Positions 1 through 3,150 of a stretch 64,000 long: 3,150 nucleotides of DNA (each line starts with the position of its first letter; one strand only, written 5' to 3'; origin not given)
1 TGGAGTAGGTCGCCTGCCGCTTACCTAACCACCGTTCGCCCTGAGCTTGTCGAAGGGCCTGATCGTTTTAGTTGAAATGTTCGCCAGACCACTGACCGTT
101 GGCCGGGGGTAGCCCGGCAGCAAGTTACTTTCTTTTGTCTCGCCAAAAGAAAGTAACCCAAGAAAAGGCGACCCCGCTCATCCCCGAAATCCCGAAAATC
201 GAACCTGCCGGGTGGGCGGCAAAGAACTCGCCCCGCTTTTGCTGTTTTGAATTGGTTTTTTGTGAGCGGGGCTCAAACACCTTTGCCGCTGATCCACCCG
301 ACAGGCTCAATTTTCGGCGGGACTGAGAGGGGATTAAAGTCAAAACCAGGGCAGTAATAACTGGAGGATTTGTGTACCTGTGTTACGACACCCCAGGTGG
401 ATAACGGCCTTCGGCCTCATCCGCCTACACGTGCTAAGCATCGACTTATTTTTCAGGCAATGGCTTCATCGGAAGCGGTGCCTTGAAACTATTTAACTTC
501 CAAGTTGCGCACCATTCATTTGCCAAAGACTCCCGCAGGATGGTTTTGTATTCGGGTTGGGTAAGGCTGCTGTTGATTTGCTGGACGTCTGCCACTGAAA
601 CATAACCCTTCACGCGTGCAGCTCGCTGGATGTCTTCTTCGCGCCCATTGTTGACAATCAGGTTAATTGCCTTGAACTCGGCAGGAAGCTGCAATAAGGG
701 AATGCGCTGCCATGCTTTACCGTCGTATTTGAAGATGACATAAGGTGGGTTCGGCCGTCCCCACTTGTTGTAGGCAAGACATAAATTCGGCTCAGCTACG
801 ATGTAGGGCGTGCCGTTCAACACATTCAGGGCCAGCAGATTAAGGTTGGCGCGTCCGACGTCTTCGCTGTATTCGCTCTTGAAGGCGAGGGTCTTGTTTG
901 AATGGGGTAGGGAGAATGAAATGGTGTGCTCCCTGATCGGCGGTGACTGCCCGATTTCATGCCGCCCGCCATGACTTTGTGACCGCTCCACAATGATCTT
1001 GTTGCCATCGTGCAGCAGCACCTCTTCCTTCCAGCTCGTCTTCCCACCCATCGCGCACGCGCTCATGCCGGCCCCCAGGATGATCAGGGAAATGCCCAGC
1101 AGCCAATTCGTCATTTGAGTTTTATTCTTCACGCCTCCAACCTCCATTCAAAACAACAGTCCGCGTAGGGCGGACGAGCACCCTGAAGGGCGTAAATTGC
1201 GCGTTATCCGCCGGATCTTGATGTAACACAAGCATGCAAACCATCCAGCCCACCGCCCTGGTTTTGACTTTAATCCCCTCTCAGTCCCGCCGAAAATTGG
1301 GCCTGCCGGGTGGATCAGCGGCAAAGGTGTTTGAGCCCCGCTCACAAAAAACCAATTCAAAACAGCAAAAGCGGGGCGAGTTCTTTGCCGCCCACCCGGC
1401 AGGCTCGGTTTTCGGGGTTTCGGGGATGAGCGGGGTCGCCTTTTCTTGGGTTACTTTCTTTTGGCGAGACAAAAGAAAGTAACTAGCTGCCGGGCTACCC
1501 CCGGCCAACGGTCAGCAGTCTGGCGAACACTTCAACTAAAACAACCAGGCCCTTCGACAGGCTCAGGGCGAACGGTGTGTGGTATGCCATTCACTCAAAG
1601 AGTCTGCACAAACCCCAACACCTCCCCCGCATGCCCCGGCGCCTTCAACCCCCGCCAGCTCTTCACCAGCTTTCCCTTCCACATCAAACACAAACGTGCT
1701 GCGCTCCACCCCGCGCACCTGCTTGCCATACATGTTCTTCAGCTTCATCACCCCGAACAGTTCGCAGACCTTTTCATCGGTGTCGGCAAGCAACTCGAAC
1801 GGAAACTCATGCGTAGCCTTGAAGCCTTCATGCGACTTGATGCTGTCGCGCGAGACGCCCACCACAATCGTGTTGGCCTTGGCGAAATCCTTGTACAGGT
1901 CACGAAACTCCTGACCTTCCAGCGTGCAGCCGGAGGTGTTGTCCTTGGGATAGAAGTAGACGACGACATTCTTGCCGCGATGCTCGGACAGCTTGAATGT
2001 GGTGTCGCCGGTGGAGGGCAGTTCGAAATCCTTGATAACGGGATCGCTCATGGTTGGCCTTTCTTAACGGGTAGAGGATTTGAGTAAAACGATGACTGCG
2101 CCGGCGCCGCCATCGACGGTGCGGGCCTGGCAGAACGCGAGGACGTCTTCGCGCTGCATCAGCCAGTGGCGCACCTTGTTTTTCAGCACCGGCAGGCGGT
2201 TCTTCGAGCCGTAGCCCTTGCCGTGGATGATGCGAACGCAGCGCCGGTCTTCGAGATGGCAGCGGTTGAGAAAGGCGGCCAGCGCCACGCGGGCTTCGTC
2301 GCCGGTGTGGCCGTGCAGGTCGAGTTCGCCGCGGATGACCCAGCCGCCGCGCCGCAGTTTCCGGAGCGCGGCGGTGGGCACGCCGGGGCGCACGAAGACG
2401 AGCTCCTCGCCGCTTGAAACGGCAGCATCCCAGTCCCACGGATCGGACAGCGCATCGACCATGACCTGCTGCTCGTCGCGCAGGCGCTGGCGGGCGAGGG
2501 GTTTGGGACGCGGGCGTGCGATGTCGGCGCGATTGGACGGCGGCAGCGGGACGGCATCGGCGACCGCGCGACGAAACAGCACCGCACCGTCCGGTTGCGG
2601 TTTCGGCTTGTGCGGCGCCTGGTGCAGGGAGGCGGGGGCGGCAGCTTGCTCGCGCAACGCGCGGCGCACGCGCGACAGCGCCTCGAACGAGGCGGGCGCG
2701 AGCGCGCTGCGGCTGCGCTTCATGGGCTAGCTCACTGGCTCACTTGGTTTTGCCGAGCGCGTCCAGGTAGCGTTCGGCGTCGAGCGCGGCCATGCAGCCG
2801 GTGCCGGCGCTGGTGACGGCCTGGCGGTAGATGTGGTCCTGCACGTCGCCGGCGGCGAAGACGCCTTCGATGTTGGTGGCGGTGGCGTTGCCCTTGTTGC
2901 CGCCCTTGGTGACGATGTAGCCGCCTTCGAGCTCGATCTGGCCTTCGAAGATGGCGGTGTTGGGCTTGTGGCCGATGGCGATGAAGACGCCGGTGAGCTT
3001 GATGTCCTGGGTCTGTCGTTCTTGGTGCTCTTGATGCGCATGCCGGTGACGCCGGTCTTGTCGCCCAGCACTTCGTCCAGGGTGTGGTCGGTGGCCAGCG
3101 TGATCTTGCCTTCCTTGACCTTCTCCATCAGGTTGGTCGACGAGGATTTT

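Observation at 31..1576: Single lipoprotein gene boxed by ~400-bp inverted composite arms: candidate non-autonomous REP-type gene cassette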

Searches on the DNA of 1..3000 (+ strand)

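Call 5: search_rna_families(source=window, start=1, end=3000, threshold=evalue, max_evalue=1)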
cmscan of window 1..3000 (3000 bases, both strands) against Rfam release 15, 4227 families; matches with E-value up to 1: 1.
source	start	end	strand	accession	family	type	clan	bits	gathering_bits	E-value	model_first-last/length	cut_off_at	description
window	2907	2983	+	RF02570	BM-sr0117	Gene; sRNA;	-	20.1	112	0.45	1-83/83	no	Brucella melitensis small RNA 0117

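Call 80: search_dna_similar(query=window:30-445:+, collection=plasmids, mode=distant, max_rows=10)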
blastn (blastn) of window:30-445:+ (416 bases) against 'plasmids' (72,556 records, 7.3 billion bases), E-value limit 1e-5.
No match.

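Call 81: search_dna_similar(query=window:30-445:+, collection=phages, mode=distant, max_rows=10)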
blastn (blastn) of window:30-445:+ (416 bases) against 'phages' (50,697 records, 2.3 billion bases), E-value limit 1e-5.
No match.

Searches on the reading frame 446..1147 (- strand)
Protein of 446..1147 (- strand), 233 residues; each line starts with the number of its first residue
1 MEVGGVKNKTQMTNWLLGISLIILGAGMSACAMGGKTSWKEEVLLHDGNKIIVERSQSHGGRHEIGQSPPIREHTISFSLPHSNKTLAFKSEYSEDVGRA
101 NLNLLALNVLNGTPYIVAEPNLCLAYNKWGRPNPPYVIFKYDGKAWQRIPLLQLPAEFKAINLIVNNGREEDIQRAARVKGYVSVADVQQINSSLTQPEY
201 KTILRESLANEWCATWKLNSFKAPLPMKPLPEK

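Call 9: search_protein_families(library=pfam, proteins=[window:446-1147:-], max_evalue=0.01)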
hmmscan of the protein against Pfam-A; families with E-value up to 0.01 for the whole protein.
window:446-1147:- (233 aa): 0 families

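Call 30: search_protein_families(library=padloc, proteins=[window:446-1147:-], max_evalue=0.01)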
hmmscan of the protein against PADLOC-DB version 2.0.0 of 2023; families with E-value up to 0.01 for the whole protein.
window:446-1147:- (233 aa): 0 families

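Call 41: search_protein_families(library=ncbifam, proteins=[window:446-1147:-], max_evalue=0.01)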
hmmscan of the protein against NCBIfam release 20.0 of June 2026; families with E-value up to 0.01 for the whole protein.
window:446-1147:- (233 aa): 0 families

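Call 59: find_homologous_proteins(query=window:446-1114:-, max_evalue=0.00001)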
Query window:446-1114:- (222 aa): 4009 proteins with E <= 0.00001 among 4128 candidates; the best 120 are listed.
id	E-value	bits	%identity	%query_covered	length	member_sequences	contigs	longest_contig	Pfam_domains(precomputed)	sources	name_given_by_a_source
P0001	2.0e-147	506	100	100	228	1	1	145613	-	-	-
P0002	1.6e-128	445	87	100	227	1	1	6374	-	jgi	-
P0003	1.4e-120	419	89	93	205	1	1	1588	-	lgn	-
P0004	6.1e-117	407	88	88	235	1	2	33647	-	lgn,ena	-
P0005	6.7e-117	407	88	88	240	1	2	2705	-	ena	-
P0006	3.9e-114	398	89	89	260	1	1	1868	-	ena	-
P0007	2.0e-113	395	82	90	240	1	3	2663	-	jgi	-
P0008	3.4e-111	388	86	88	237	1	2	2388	-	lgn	-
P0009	1.1e-110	386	81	98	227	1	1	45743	-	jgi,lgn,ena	-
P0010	1.2e-110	386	82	98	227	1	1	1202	-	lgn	-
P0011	1.7e-109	382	86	89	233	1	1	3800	-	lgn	-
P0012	1.8e-109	382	86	89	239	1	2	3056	-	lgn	-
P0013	2.2e-109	382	86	88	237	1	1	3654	-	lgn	-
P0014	5.9e-109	381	87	88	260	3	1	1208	-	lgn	-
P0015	8.1e-109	380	87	88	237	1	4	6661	-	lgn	-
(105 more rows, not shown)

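Call 62: find_encoding_contigs(protein=P0002, flank=3000, max_places=3)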
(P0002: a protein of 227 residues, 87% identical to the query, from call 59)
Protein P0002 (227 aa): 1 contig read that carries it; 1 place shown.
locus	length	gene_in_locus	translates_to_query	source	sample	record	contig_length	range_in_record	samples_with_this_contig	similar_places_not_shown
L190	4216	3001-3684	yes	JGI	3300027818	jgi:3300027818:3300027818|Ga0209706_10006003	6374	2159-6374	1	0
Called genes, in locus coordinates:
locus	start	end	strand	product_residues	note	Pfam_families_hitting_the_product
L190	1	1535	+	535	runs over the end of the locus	PF00795:CN_hydrolase, PF02540:NAD_synthase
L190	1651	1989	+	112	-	PF00543:P-II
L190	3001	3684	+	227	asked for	-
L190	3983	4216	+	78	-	?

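Call 63: find_encoding_contigs(protein=P0009, flank=3000, max_places=3)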
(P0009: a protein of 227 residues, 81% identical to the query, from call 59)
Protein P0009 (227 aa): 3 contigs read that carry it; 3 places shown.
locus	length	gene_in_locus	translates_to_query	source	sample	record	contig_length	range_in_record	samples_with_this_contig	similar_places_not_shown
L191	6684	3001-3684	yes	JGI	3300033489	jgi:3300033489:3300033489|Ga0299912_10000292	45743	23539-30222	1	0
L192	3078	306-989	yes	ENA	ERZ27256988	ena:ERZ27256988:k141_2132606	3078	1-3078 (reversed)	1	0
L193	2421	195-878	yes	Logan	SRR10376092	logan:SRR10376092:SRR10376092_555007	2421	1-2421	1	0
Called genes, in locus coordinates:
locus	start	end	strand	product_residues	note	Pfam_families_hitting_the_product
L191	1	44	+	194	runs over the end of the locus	-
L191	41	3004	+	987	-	PF26363:Phospholipase-like (weak), PF00353:HemolysinCabind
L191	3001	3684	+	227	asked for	-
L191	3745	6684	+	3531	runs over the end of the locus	PF26363:Phospholipase-like, PF00353:HemolysinCabind, PF06594:HCBP_related (weak), PF17803:Cadherin_4, PF17963:Big_9, PF17803:Cadherin_4, PF17963:Big_9, PF05345:He_PIG, +2 more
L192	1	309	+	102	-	?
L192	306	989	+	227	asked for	-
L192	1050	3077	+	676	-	?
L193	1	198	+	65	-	?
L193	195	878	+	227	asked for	-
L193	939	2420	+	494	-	?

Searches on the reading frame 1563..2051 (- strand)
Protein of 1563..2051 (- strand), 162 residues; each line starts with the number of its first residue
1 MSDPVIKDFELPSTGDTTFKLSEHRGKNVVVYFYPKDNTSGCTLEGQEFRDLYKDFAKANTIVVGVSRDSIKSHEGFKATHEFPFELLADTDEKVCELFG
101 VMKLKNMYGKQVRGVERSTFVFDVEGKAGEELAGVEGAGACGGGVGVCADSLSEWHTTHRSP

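Call 9: search_protein_families(library=pfam, proteins=[window:1563-2051:-], max_evalue=0.01)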
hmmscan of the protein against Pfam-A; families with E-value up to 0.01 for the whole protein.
window:1563-2051:- (162 aa): 3 families
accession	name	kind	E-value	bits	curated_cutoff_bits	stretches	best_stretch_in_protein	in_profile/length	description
PF00578.27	AhpC-TSA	-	2.6e-32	111.8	26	1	6-127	5-120/124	AhpC/TSA family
PF08534.16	Redoxin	-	1.2e-11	45.1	26.6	1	6-127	6-127/148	Redoxin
PF13911.12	AhpC-TSA_2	-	0.00042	21.1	27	1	50-106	3-59/114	AhpC/TSA antioxidant enzyme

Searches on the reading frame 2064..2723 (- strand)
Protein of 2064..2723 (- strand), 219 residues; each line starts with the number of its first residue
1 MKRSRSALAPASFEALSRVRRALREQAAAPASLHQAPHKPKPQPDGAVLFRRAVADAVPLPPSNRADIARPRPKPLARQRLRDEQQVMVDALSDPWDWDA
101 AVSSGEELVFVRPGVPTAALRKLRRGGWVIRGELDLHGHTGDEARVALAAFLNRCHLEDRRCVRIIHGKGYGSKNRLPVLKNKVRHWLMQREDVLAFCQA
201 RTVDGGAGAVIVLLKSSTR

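Call 9: search_protein_families(library=pfam, proteins=[window:2064-2723:-], max_evalue=0.01)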
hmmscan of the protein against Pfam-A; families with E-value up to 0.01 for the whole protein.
window:2064-2723:- (219 aa): 1 family
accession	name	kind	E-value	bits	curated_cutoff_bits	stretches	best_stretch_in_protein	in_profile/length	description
PF01713.27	Smr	-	1.5e-28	99.2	25.7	1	134-215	1-77/77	Smr domain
